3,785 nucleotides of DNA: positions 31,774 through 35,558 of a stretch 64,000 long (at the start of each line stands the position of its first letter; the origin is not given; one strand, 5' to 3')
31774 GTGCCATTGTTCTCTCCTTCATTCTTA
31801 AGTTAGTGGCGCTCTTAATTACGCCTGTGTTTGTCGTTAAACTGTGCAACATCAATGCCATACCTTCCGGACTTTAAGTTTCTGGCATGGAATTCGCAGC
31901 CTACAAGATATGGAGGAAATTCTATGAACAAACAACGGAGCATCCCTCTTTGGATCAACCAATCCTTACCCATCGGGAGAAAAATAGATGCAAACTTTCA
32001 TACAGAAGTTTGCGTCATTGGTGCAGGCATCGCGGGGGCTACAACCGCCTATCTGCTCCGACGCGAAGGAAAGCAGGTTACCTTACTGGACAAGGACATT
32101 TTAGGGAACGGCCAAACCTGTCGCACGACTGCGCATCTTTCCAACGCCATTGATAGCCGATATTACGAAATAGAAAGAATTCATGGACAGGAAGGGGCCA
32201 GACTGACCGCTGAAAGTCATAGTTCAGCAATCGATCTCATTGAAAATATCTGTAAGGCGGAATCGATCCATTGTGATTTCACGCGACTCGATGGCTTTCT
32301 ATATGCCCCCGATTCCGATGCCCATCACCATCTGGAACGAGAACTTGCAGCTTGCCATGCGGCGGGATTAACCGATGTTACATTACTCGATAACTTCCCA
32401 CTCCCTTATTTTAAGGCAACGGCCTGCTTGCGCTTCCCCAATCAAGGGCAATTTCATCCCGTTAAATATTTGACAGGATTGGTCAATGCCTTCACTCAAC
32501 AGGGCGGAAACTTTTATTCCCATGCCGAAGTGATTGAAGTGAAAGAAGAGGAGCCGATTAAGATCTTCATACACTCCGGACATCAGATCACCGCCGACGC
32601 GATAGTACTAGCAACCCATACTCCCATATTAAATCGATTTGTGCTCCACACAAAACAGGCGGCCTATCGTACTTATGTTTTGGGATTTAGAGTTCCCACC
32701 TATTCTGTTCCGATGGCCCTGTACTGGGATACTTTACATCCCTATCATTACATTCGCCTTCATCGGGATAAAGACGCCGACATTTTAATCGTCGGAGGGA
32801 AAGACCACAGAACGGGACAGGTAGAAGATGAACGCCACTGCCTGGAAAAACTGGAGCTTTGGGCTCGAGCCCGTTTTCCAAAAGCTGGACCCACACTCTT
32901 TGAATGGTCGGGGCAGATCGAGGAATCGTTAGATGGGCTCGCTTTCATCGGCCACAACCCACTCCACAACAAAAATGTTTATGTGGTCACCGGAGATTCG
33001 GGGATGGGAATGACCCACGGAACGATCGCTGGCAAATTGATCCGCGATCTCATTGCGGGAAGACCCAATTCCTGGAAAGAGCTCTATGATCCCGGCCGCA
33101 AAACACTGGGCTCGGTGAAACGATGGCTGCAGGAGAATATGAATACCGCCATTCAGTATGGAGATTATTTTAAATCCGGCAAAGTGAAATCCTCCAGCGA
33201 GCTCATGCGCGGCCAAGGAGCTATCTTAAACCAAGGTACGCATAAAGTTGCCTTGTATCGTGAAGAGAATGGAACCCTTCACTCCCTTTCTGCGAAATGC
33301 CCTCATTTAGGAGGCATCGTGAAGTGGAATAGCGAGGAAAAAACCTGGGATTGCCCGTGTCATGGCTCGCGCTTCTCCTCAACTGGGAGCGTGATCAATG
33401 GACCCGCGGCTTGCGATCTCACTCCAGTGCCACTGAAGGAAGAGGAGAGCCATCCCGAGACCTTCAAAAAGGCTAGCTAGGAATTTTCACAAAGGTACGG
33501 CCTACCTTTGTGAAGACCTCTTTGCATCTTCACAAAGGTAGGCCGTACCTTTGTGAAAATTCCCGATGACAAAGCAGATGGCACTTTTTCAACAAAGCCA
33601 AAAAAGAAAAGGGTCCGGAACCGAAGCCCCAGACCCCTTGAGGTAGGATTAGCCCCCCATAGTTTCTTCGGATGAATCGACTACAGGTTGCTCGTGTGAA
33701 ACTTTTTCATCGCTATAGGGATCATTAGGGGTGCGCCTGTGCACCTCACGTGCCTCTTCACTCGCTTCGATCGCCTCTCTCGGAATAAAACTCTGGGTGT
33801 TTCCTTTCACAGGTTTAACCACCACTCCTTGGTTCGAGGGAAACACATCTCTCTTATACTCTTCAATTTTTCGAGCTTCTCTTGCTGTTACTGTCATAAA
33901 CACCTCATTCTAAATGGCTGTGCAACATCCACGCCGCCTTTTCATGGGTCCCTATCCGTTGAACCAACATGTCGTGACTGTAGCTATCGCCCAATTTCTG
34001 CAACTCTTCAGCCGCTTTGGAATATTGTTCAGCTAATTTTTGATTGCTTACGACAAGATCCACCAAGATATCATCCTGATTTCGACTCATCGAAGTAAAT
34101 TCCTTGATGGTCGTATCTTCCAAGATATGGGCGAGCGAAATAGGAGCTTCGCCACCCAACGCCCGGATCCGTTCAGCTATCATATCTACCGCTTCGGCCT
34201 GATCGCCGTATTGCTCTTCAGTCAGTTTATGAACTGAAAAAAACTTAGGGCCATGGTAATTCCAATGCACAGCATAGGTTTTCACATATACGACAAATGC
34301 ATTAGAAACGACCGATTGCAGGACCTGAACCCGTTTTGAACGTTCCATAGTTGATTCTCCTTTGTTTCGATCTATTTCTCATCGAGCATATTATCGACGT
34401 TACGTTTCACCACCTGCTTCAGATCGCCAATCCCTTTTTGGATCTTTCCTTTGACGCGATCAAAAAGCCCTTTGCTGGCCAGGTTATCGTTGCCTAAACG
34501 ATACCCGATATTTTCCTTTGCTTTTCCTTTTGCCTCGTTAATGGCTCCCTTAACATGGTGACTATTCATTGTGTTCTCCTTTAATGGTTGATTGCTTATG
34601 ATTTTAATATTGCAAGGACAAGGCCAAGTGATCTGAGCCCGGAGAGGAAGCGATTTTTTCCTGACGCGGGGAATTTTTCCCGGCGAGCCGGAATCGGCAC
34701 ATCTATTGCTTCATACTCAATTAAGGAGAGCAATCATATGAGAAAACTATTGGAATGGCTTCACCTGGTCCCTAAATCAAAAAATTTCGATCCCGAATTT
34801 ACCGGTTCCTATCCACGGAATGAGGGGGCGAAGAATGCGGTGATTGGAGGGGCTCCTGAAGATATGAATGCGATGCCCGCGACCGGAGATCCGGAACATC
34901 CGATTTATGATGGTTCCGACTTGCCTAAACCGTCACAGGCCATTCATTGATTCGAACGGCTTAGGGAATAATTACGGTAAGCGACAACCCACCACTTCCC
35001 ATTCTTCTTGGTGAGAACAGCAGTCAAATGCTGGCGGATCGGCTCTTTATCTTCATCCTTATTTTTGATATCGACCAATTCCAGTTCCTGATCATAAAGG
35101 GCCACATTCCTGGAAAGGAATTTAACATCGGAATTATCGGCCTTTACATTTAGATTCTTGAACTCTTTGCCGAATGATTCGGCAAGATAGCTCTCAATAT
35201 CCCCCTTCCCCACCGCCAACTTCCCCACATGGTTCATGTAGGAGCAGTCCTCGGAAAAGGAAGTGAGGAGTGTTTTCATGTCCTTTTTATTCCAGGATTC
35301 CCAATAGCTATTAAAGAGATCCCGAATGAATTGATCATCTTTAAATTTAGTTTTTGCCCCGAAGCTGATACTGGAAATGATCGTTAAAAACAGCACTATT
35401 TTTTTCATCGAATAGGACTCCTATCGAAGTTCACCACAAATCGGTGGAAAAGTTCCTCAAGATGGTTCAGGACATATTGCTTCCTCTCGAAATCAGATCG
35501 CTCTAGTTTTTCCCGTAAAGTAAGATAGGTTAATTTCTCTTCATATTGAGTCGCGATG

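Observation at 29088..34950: General-stress-type gene island in which seven transcription units carry sigma-54 -24/-12 promoters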

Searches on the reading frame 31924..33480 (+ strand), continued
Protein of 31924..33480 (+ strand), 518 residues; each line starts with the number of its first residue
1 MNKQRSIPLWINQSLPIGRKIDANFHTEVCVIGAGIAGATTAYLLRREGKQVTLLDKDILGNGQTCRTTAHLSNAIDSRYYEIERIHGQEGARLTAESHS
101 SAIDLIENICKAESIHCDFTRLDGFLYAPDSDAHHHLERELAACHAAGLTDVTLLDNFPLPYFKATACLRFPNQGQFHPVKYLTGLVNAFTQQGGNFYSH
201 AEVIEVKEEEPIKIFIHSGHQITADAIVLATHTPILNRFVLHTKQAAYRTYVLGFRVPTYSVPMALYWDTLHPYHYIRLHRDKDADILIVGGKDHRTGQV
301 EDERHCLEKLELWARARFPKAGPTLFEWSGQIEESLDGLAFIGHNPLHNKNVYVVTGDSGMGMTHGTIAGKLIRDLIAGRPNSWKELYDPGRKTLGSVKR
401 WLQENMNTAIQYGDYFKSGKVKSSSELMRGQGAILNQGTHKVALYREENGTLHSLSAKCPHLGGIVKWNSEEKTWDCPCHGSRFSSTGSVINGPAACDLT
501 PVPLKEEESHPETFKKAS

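Call 64: find_encoding_contigs(protein=P0030, flank=5000, max_places=1)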
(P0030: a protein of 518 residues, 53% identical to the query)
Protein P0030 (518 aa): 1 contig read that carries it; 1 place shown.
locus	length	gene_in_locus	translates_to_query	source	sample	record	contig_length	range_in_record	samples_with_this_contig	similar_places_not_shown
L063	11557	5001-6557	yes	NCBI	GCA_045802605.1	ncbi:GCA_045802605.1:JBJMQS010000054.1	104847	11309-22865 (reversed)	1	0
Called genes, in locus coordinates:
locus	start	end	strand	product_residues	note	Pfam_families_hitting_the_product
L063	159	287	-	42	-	-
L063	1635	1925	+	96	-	-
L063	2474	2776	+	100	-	PF00542:Ribosomal_L12 (weak)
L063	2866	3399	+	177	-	PF04306:DUF456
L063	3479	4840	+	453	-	PF04542:Sigma70_r2, PF04545:Sigma70_r4, PF08281:Sigma70_r4_2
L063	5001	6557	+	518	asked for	PF00890:FAD_binding_2 (weak), PF01266:DAO, PF01494:FAD_binding_3 (weak), PF07992:Pyr_redox_2 (faint), PF13450:NAD_binding_8, PF01593:Amino_oxidase (faint), PF00355:Rieske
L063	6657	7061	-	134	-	PF00072:Response_reg (weak)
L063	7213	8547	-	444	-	-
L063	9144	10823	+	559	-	PF08279:HTH_11 (faint), PF08281:Sigma70_r4_2 (faint), PF12728:HTH_17 (faint), PF13384:HTH_23 (faint), PF13518:HTH_28 (faint), PF13551:HTH_29 (faint), PF04542:Sigma70_r2, PF04545:Sigma70_r4, +1 more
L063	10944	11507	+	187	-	-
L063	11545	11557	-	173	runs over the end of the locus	PF01797:Y1_Tnp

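Call 67: find_encoding_contigs(protein=P0078, flank=5000, max_places=1)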
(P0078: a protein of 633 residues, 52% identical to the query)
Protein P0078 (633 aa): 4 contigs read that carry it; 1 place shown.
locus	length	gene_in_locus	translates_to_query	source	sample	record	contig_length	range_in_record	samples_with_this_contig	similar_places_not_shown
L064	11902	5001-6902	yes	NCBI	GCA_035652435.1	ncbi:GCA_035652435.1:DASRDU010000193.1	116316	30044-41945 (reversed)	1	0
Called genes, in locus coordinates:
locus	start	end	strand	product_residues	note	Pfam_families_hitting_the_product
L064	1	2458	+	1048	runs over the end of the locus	PF00873:ACR_tran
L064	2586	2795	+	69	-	PF02416:TatA_B_E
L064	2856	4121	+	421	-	PF13493:DUF4118, PF00512:HisKA, PF02518:HATPase_c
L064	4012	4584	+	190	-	PF20730:YetF_N (weak), PF04239:DUF421 (weak)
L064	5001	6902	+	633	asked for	PF01266:DAO, PF01593:Amino_oxidase (faint), PF07992:Pyr_redox_2 (faint), PF12831:FAD_oxidored (weak), PF13450:NAD_binding_8, PF00355:Rieske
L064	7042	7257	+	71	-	-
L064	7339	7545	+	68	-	-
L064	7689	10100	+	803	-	PF03169:OPT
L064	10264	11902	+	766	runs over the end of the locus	PF03169:OPT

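Call 68: find_encoding_contigs(protein=P0028, flank=5000, max_places=1)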
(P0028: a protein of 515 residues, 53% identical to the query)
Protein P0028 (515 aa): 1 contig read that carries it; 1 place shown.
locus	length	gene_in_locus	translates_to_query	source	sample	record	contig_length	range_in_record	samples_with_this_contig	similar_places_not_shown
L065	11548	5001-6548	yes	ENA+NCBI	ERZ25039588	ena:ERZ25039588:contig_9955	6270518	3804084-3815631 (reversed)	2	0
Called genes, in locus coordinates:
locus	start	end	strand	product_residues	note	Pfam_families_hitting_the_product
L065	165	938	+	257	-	PF24481:CT398_CC, PF02591:Zn_ribbon_9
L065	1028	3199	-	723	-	PF14559:TPR_19 (faint), PF00515:TPR_1 (faint), PF07719:TPR_2 (faint), PF12895:ANAPC3 (faint), PF13181:TPR_8 (faint), PF02259:FAT (faint), PF13414:TPR_11, PF13432:TPR_16, +5 more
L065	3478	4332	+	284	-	PF11127:YgaP-like_TM, PF10604:Polyketide_cyc2, PF03364:Polyketide_cyc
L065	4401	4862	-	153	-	PF09990:DUF2231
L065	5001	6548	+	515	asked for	PF00890:FAD_binding_2 (faint), PF01266:DAO, PF03486:HI0933_like (faint), PF12831:FAD_oxidored (weak), PF13450:NAD_binding_8, PF00355:Rieske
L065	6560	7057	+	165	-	PF13298:LigD_N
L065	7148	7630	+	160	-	PF10646:Germane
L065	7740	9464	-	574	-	PF04055:Radical_SAM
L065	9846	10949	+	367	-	PF21338:Top1B_N_bact, PF01028:Topoisom_I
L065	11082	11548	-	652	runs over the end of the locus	PF01139:RtcB, PF14890:Intein_splicing, PF01139:RtcB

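Call 73: find_homologous_proteins(query=P0121, max_evalue=1e-60)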
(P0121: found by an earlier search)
Query P0121 (474 aa): 7996 proteins with E <= 1e-60 among 8000 candidates; the best 120 are listed.
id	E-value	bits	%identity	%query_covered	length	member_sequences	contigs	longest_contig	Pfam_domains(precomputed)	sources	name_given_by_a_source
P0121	0.0e+0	1057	100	100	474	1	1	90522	PF00158.33,PF25601.2,PF02954.26,PF00004.36,PF14532.13,PF07728.21,PF00072.31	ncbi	-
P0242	1.2e-270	916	86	100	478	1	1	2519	PF00158.33,PF25601.2,PF02954.26,PF00004.36,PF14532.13,PF07728.21,PF00072.31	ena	-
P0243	8.9e-242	821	77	99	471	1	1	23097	PF00158.33,PF25601.2,PF02954.26,PF00004.36,PF14532.13,PF07728.21,PF00072.31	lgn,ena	-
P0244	2.6e-241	820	78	99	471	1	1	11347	PF00158.33,PF25601.2,PF02954.26,PF00004.36,PF14532.13,PF07728.21,PF00072.31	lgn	-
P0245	4.8e-241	819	77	99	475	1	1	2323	PF00158.33,PF25601.2,PF02954.26,PF14532.13,PF07728.21,PF00072.31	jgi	jgi:DNA-binding NtrC family response regulator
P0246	6.1e-240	815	76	99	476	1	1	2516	PF00158.33,PF25601.2,PF02954.26,PF14532.13,PF00072.31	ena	-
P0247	1.5e-239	814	77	99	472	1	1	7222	PF00158.33,PF25601.2,PF02954.26,PF00004.36,PF14532.13,PF07728.21,PF00072.31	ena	-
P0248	8.1e-239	811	76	100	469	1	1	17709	PF00158.33,PF25601.2,PF02954.26,PF14532.13,PF07728.21,PF00072.31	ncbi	-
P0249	1.3e-238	811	77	99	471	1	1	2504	PF00158.33,PF25601.2,PF02954.26,PF00004.36,PF14532.13,PF07728.21,PF00072.31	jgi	-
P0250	2.3e-238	810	75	100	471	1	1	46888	PF00158.33,PF25601.2,PF02954.26,PF14532.13,PF07728.21,PF00072.31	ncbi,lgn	-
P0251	1.8e-237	807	75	100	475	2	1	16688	PF00158.33,PF25601.2,PF02954.26,PF14532.13,PF07728.21,PF00072.31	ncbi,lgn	-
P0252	1.8e-237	807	76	99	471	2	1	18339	PF00158.33,PF25601.2,PF02954.26,PF00004.36,PF14532.13,PF07728.21,PF00072.31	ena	-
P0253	3.0e-237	806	77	99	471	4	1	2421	PF00158.33,PF25601.2,PF02954.26,PF00004.36,PF14532.13,PF07728.21,PF00072.31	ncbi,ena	-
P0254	1.5e-236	804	76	99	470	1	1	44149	PF00158.33,PF25601.2,PF02954.26,PF00004.36,PF14532.13,PF07728.21,PF00072.31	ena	-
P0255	1.9e-236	804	75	99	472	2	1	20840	PF00158.33,PF25601.2,PF02954.26,PF14532.13,PF07728.21,PF00072.31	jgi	jgi:two-component system, NtrC family, response regulator AtoC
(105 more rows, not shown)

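Call 74: find_encoding_contigs(protein=P0243, flank=10000, max_places=1)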
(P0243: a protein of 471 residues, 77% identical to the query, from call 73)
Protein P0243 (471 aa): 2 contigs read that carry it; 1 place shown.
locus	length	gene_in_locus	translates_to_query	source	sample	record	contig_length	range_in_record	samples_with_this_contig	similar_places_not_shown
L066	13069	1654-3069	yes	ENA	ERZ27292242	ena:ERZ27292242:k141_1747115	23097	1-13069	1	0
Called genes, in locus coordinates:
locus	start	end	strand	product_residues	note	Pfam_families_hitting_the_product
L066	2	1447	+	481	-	?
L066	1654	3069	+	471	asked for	PF00072:Response_reg, PF00158:Sigma54_activat, PF14532:Sigma54_activ_2, PF00004:AAA (faint), PF07728:AAA_5 (weak), PF25601:AAA_lid_14, PF02954:HTH_8 (weak)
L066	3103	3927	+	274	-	PF03301:Trp_dioxygenase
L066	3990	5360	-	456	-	PF00070:Pyr_redox (faint), PF01266:DAO (faint), PF01494:FAD_binding_3, PF03486:HI0933_like (weak), PF07992:Pyr_redox_2 (faint), PF13450:NAD_binding_8 (weak), PF01494:FAD_binding_3 (weak)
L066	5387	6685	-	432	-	PF00266:Aminotran_5, PF22580:KYNU_C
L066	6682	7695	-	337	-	PF04909:Amidohydro_2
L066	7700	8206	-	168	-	PF06052:3-HAO, PF02311:AraC_binding (faint), PF07883:Cupin_2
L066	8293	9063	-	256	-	-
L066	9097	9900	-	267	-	PF01557:FAA_hydrolase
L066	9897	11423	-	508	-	PF00171:Aldedh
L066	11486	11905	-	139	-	PF01042:Ribonuc_L-PSP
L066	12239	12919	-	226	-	PF08545:ACP_syn_III (weak), PF08541:ACP_syn_III_C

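Call 75: find_encoding_contigs(protein=P0250, flank=10000, max_places=1)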
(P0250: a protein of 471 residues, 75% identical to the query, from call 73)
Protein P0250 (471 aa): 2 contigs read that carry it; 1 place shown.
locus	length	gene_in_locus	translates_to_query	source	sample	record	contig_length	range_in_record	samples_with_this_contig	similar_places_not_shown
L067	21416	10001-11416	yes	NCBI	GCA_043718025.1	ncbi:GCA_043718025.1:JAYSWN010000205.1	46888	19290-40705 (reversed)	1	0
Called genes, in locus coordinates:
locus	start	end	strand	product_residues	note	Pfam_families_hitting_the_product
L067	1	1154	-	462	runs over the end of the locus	PF03109:ABC1, PF27536:UbiB_helical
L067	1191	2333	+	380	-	PF02683:DsbD_TM, PF13386:DsbD_2, PF03190:Thioredox_DsbH (weak), PF00085:Thioredoxin (weak), PF13098:Thioredoxin_2, PF13899:Thioredoxin_7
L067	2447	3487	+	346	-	PF13103:TonB_2, PF03544:TonB_C (weak)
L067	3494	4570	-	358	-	-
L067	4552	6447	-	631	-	PF00593:TonB_dep_Rec_b-barrel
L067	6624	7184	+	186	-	PF08712:Nfu_N, PF01106:NifU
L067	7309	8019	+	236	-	-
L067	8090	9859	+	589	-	PF05226:CHASE2, PF00512:HisKA, PF02518:HATPase_c, PF13581:HATPase_c_2 (weak)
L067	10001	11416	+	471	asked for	PF00072:Response_reg, PF00158:Sigma54_activat, PF14532:Sigma54_activ_2, PF07728:AAA_5 (weak), PF25601:AAA_lid_14, PF02954:HTH_8 (weak)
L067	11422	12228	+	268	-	PF03301:Trp_dioxygenase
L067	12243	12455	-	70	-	PF13619:KTSC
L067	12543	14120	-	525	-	PF06089:Asparaginase_II, PF04199:Cyclase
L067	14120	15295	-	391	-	PF00296:Bac_luciferase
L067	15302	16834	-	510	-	PF00117:GATase, PF07722:Peptidase_C26 (weak), PF02540:NAD_synthase (faint), PF00958:GMP_synt_C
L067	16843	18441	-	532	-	PF00478:IMPDH, PF03060:NMO (faint), PF00571:CBS, PF01070:FMN_dh (weak)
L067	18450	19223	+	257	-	PF00535:Glycos_transf_2, PF13641:Glyco_tranf_2_3 (weak)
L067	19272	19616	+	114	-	-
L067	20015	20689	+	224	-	PF00297:Ribosomal_L3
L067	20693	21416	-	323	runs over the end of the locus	PF10672:Methyltrans_SAM, PF03602:Cons_hypoth95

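Call 79: find_encoding_contigs(protein=P0125, flank=10000, max_places=1)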
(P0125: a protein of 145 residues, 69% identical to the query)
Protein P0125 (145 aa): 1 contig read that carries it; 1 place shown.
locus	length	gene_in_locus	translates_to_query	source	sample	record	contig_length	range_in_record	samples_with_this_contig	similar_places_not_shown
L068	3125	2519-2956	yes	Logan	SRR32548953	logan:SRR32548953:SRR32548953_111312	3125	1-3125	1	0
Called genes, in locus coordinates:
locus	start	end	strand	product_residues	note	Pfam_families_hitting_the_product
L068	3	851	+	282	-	?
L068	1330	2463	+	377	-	PF01594:AI-2E_transport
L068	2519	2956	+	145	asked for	PF00210:Ferritin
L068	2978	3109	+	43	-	-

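Call 80: find_encoding_contigs(protein=P0132, flank=10000, max_places=1)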
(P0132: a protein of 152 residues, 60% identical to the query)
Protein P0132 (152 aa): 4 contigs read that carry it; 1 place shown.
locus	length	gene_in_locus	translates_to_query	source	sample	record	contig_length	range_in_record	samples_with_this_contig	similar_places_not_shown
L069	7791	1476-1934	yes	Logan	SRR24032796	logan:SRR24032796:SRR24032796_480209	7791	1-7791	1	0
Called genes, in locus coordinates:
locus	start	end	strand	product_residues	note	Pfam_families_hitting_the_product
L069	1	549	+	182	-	?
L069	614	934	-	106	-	-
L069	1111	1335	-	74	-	-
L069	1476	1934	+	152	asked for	PF00210:Ferritin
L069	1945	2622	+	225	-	PF00081:Sod_Fe_N, PF02777:Sod_Fe_C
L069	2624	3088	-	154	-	PF00072:Response_reg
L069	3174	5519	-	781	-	PF03176:MMPL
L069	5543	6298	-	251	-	PF01553:Acyltransferase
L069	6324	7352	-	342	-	PF02322:Cyt_bd_oxida_II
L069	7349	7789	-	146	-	?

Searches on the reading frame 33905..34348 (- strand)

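Call 7: search_protein_families(library=pfam, proteins=[window:33905-34348:-], max_evalue=0.01)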
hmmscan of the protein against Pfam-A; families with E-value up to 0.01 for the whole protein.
window:33905-34348:- (147 aa): 1 family
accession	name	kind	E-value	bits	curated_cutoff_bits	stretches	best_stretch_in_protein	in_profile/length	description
PF00210.30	Ferritin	-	1.3e-24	87.2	24.5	1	9-147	3-137/142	Ferritin-like domain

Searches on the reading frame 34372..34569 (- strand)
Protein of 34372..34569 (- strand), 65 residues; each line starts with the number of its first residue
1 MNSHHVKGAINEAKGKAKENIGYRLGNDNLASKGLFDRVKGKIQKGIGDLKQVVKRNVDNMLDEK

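Call 7: search_protein_families(library=pfam, proteins=[window:34372-34569:-], max_evalue=0.01)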
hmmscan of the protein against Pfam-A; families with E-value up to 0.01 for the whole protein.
window:34372-34569:- (65 aa): 1 family
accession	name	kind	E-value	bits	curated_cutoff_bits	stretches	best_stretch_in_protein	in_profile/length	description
PF05532.17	CsbD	-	9.1e-12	45.1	40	1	6-56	3-53/53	CsbD-like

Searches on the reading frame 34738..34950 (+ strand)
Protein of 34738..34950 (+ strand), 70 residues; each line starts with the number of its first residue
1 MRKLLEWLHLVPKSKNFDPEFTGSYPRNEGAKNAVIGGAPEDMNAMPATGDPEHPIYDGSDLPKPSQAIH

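Call 8: search_protein_families(library=pfam, proteins=[window:34738-34950:+], max_evalue=0.01)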
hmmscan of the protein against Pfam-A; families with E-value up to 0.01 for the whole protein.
window:34738-34950:+ (70 aa): 0 families

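Call 51: search_protein_families(library=ncbifam, proteins=[window:34738-34950:+], max_evalue=0.001)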
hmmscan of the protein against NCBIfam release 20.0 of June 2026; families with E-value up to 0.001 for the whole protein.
window:34738-34950:+ (70 aa): 0 families

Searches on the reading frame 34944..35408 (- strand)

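Call 8: search_protein_families(library=pfam, proteins=[window:34944-35408:-], max_evalue=0.01)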
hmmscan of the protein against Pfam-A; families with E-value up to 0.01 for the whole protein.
window:34944-35408:- (154 aa): 6 families
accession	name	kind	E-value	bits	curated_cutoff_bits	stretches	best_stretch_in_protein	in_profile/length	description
PF13474.12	SnoaL_3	-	1.1e-08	35.9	22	1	28-143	1-113/121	SnoaL-like domain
PF14534.12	DUF4440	-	1.5e-07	32.3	25.2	1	28-140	1-106/107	Domain of unknown function (DUF4440)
PF12680.13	SnoaL_2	-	1.8e-05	25.7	27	1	35-140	4-100/102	SnoaL-like domain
PF08332.16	CaMKII_AD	-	0.00015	22.3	22.1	1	28-144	5-122/128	Calcium/calmodulin dependent protein kinase II association domain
PF02136.26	NTF2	-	0.00018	22.4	21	1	32-142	6-110/116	Nuclear transport factor 2 (NTF2) domain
PF07080.17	DUF1348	-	0.0049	17.2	22.1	1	37-84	17-63/130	Protein of unknown function (DUF1348)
